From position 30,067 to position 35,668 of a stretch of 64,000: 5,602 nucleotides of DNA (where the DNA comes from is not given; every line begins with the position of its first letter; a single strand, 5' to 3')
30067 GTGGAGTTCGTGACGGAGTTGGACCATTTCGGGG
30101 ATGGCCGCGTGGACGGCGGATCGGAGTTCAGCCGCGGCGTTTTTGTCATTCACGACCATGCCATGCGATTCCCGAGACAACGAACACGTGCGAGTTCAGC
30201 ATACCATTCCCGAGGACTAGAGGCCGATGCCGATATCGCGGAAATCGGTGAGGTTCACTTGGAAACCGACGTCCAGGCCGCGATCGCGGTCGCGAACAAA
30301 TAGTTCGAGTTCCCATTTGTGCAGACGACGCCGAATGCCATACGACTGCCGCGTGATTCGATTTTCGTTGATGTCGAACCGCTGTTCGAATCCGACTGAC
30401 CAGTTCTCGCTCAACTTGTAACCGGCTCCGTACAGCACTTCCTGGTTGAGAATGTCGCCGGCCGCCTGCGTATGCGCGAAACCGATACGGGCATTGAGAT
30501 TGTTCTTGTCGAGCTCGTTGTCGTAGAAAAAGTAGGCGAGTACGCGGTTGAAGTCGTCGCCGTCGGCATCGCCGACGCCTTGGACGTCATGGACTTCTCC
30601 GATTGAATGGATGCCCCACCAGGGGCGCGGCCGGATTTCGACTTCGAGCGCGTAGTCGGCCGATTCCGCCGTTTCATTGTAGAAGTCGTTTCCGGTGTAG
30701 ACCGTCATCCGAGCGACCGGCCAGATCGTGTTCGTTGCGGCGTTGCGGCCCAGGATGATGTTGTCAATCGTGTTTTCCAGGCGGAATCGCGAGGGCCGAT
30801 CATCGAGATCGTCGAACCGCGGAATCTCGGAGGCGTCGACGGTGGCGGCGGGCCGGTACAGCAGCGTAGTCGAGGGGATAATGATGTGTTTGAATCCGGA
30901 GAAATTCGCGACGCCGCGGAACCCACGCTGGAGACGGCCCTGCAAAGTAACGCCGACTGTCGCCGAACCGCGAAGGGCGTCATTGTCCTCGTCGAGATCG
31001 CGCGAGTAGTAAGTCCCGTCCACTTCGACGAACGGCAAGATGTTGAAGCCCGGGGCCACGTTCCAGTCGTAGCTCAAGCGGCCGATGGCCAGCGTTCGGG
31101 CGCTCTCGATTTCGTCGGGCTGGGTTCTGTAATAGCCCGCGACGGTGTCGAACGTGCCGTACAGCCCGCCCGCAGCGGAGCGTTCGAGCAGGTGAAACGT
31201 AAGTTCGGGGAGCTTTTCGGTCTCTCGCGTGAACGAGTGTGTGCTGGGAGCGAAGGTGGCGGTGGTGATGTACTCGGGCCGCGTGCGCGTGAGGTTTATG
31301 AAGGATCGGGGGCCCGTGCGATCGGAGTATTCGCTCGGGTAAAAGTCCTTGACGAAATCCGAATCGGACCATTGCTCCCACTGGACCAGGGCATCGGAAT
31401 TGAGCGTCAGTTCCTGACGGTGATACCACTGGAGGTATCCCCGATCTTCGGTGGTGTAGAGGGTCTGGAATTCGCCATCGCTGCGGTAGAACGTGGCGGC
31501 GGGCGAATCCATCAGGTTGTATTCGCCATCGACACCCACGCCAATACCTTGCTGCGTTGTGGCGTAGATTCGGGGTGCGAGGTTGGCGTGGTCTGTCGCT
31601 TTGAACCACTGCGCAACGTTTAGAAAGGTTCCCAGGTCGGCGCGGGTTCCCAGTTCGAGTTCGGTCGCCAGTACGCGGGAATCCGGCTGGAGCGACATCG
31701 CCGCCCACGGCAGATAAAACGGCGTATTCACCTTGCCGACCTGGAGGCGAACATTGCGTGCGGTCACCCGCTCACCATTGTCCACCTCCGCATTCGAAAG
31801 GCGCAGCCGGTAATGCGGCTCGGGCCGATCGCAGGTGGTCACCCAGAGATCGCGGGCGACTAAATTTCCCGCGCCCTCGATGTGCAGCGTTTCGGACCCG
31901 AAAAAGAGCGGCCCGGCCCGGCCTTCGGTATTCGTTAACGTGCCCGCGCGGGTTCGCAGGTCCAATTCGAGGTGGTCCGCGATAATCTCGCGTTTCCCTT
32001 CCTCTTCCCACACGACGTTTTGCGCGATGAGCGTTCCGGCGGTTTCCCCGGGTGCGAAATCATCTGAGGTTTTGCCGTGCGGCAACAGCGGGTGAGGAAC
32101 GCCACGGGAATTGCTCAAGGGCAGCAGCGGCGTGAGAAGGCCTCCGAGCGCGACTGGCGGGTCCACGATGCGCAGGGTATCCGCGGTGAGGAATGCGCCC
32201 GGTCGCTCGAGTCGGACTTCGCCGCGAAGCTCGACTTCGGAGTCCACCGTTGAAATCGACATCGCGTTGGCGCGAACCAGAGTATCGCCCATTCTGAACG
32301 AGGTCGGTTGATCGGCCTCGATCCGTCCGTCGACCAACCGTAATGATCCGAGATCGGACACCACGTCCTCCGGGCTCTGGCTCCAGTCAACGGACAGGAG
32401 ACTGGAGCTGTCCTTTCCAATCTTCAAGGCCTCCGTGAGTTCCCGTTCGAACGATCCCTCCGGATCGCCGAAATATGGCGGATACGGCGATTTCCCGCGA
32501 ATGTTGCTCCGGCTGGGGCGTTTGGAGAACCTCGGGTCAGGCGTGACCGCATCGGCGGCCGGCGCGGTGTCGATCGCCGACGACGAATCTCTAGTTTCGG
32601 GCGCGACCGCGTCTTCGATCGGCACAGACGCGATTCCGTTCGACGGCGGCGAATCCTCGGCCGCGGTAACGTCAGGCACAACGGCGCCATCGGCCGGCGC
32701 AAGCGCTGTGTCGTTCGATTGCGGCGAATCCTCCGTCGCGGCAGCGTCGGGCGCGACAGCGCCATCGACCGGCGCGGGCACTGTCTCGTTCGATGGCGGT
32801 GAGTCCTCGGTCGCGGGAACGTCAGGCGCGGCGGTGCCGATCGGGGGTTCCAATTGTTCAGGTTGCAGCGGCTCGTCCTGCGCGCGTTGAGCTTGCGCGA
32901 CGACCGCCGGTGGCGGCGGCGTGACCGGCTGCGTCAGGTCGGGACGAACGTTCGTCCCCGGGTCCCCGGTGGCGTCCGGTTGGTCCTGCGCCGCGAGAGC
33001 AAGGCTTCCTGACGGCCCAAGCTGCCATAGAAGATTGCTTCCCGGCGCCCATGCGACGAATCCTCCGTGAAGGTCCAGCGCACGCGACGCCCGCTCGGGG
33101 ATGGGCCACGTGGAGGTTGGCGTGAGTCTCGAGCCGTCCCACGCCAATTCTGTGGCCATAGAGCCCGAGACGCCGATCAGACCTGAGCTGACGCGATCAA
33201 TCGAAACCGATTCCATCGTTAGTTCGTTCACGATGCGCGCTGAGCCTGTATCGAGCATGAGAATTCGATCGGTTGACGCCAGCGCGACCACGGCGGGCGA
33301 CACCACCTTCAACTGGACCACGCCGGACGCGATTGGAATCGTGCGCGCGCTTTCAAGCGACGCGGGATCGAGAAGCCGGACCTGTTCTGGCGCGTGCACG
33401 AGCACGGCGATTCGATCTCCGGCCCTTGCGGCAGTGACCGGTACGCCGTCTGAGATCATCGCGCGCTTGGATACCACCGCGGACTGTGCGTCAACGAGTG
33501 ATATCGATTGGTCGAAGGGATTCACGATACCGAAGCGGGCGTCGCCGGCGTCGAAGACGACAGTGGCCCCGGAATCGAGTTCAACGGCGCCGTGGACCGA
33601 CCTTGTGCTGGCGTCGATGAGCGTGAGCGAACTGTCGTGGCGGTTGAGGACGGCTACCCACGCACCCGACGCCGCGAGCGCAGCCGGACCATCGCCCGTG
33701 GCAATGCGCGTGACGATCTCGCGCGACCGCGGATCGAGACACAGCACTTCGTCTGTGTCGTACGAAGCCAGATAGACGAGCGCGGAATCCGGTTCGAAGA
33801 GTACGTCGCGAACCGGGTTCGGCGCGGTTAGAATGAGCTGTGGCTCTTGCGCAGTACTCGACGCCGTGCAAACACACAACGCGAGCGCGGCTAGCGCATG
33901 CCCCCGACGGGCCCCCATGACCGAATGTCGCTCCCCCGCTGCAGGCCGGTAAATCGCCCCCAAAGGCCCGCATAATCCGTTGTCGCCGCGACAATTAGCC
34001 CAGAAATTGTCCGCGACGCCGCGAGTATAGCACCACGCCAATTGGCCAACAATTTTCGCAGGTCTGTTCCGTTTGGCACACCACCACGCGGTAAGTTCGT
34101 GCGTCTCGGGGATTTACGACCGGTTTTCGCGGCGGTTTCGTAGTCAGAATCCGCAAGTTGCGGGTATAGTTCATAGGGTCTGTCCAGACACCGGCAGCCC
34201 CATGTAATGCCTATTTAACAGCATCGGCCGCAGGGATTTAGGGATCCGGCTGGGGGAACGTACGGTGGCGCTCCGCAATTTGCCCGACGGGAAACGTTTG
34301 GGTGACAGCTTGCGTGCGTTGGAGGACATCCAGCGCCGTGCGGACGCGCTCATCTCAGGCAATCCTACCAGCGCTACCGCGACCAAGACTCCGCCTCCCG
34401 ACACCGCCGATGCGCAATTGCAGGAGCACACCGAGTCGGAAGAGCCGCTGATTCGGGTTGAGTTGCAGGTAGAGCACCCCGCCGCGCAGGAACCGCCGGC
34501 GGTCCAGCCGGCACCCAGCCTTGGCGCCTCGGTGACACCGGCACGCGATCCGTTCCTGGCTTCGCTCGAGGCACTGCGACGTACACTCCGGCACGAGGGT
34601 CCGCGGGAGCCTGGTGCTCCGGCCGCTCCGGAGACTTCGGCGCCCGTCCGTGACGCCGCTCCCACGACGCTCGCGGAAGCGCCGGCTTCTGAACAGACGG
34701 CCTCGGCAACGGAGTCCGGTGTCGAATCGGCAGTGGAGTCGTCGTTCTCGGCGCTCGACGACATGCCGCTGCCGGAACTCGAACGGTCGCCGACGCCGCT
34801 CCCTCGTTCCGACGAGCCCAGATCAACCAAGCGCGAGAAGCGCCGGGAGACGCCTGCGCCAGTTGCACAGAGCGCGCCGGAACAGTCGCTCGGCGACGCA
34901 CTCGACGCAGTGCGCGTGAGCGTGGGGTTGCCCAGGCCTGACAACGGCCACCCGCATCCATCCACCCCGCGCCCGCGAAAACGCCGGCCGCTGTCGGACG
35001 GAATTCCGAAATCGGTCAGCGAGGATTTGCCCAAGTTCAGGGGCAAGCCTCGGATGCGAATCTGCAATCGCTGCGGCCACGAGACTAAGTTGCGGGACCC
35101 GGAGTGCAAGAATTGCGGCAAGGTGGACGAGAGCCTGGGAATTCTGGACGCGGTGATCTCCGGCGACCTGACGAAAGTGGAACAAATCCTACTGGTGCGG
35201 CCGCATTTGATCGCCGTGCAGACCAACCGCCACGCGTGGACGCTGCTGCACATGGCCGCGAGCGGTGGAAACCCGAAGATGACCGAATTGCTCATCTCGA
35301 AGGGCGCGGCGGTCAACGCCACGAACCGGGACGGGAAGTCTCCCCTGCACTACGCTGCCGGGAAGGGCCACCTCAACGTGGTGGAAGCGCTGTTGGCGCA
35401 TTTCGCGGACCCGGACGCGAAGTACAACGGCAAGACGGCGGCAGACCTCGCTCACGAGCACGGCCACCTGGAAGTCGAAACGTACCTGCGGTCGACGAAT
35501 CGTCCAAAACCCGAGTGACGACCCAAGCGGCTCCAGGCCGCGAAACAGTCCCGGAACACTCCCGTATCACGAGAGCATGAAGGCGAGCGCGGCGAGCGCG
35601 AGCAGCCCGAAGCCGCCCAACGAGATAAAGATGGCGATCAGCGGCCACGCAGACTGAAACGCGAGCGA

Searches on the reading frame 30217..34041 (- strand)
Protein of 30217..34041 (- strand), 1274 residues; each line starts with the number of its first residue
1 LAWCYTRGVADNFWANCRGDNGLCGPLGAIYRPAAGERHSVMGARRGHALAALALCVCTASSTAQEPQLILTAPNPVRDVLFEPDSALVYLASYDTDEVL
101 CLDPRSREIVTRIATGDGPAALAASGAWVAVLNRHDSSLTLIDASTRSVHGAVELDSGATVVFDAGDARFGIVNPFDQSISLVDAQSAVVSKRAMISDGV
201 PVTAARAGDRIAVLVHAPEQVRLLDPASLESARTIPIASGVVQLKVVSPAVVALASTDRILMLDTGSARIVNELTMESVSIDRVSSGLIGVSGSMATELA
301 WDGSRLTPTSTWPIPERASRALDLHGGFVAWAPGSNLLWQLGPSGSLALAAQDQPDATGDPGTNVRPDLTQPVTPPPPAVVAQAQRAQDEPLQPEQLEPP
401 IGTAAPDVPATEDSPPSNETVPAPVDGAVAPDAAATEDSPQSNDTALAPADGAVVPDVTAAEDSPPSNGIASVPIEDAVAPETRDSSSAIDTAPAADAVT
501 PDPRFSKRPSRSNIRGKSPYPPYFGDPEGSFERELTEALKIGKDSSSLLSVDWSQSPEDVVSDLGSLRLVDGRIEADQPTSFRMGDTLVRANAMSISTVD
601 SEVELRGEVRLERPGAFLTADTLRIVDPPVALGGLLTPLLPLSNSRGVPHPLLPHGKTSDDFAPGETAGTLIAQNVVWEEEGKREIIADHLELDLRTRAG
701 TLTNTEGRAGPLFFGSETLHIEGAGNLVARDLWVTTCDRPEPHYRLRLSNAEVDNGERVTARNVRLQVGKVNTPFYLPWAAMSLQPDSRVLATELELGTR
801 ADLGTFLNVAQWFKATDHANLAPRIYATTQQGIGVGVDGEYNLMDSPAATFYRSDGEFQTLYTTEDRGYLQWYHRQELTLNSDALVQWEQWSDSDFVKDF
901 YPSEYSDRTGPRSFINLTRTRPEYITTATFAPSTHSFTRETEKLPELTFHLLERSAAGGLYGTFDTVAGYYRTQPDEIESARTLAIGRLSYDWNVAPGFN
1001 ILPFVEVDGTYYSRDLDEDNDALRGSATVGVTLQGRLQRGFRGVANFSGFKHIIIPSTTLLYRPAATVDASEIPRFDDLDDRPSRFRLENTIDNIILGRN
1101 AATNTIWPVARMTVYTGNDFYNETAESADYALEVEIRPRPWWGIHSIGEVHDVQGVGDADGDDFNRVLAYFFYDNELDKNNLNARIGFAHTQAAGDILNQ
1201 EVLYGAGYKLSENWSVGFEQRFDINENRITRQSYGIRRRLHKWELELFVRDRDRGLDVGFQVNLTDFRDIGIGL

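Call 78: search_protein_families(library=pfam, proteins=[window:30217-34041:-], max_evalue=0.001)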
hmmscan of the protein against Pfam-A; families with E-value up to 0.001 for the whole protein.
window:30217-34041:- (1274 aa): 1 family
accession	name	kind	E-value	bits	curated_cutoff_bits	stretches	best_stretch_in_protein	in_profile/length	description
PF04453.20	LptD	-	3.3e-10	40.3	22.4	1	865-1078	1-227/384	LPS transport system D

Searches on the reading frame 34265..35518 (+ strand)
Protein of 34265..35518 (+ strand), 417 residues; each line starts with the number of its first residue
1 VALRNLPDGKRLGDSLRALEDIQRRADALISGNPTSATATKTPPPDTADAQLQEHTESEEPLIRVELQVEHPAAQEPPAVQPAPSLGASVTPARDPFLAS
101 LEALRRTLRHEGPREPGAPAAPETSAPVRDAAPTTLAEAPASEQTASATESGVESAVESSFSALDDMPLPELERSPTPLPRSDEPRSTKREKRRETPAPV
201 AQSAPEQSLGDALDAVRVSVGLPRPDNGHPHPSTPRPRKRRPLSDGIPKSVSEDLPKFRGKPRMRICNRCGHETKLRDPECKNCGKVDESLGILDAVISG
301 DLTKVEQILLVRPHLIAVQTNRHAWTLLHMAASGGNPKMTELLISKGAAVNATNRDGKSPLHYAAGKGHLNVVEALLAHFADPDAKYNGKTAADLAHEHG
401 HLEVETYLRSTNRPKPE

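Call 78: search_protein_families(library=pfam, proteins=[window:34265-35518:+], max_evalue=0.001)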
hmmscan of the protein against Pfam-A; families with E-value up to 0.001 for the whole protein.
window:34265-35518:+ (417 aa): 6 families
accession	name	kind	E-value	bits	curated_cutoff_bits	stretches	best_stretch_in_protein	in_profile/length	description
PF12796.13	Ank_2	-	8.1e-32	110.1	27.3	2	328-409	1-80/90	Ankyrin repeats (3 copies)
PF13637.12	Ank_4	-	8.7e-20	70.8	22.7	2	328-377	1-50/50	Ankyrin repeats (many copies)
PF00023.36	Ank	-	2.9e-16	59.1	21.1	2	356-386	1-31/33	Ankyrin repeat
PF13857.12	Ank_5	-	1.3e-14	54.6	27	2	343-396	1-56/56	Ankyrin repeats (many copies)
PF13606.12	Ank_3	-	1.3e-13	50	22.3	2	356-385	1-30/30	Ankyrin repeat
PF24521.3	Ank_KRIT1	-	8e-08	32.6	80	1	296-399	25-128/149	KRIT1 ankyrin-repeats domain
